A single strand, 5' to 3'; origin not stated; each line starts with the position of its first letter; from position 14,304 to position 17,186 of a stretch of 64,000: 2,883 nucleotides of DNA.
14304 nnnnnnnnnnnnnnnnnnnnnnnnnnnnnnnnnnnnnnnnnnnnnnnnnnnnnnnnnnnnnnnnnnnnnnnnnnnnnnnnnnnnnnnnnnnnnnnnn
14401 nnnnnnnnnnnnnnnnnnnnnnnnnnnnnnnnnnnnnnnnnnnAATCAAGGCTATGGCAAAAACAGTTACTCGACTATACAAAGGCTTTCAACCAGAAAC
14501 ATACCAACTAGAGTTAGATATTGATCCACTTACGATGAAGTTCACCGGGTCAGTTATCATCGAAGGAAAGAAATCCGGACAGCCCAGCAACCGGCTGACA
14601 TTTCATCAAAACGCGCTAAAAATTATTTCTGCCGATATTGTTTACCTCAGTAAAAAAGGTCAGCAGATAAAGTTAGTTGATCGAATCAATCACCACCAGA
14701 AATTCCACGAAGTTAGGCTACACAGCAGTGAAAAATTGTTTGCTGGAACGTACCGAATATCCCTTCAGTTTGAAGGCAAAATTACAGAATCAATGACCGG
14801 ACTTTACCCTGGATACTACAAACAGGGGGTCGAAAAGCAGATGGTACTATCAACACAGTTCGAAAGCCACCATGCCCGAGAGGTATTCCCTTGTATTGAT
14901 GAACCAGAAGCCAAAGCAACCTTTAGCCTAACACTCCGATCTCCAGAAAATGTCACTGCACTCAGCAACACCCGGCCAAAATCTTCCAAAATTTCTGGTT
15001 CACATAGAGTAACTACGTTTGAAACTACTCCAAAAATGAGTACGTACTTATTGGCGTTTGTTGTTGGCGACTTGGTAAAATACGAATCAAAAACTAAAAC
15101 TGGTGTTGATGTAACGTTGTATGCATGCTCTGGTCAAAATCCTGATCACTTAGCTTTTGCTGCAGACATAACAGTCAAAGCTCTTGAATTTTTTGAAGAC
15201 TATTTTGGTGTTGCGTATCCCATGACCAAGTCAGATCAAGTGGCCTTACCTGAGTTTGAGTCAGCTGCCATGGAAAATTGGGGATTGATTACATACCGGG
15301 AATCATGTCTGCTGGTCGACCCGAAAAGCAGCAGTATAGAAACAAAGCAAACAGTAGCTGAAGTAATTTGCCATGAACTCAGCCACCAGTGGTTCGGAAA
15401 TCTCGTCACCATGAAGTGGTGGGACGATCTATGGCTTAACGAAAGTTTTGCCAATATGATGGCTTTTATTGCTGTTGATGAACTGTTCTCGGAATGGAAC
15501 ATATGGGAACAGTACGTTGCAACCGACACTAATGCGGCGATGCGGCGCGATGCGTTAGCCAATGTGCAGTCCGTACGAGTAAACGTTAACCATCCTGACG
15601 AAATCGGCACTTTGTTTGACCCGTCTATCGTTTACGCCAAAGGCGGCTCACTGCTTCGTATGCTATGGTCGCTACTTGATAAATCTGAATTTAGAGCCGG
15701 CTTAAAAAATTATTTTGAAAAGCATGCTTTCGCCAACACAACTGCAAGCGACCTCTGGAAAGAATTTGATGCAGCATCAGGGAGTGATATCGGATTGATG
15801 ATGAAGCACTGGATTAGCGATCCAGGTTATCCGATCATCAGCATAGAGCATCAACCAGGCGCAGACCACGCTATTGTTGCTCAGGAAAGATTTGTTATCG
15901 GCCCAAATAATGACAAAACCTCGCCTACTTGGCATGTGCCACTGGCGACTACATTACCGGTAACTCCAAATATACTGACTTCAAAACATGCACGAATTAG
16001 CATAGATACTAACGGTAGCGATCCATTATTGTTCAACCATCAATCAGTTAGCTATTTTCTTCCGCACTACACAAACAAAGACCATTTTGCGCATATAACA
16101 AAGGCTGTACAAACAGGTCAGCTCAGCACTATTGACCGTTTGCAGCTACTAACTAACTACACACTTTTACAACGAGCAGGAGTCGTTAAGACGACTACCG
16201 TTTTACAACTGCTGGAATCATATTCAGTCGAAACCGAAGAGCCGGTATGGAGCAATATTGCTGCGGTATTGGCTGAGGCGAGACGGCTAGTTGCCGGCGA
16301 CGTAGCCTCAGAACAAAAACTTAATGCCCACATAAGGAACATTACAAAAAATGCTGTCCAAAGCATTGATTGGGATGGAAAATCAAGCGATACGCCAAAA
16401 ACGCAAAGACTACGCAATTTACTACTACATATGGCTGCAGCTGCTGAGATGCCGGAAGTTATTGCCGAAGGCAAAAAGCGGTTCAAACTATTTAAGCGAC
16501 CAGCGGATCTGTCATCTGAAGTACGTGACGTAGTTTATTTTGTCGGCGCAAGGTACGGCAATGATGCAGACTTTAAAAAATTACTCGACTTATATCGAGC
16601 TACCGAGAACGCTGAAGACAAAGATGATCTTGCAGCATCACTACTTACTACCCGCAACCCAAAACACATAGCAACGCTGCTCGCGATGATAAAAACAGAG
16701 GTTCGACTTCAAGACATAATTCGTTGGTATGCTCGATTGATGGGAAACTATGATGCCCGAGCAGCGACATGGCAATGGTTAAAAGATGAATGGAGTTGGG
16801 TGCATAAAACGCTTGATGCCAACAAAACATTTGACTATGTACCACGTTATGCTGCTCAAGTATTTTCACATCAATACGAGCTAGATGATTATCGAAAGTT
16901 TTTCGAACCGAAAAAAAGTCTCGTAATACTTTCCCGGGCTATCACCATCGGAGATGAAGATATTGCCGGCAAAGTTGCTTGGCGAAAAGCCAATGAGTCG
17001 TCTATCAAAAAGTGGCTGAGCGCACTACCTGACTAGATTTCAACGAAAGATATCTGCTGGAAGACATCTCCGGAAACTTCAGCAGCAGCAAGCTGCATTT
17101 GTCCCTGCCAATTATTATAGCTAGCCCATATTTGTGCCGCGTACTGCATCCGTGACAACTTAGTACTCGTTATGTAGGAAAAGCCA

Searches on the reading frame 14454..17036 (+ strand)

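Call 84: search_protein_families(library=pfam, proteins=[window:14454-17036:+], max_evalue=0.00001)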
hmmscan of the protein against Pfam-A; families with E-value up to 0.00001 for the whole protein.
window:14454-17036:+ (860 aa): 3 families
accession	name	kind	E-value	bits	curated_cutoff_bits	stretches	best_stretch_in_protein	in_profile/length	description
PF01433.26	Peptidase_M1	-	3.6e-82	275.6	27.7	1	235-453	1-218/218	Peptidase family M1 domain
PF11838.14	ERAP1_C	-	1.8e-54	185.7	38.2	1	525-837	2-316/318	ERAP1-like C-terminal domain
PF17900.6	Peptidase_M1_N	-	1.2e-46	159.6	25.8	1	13-199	1-186/186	Peptidase M1 N-terminal domain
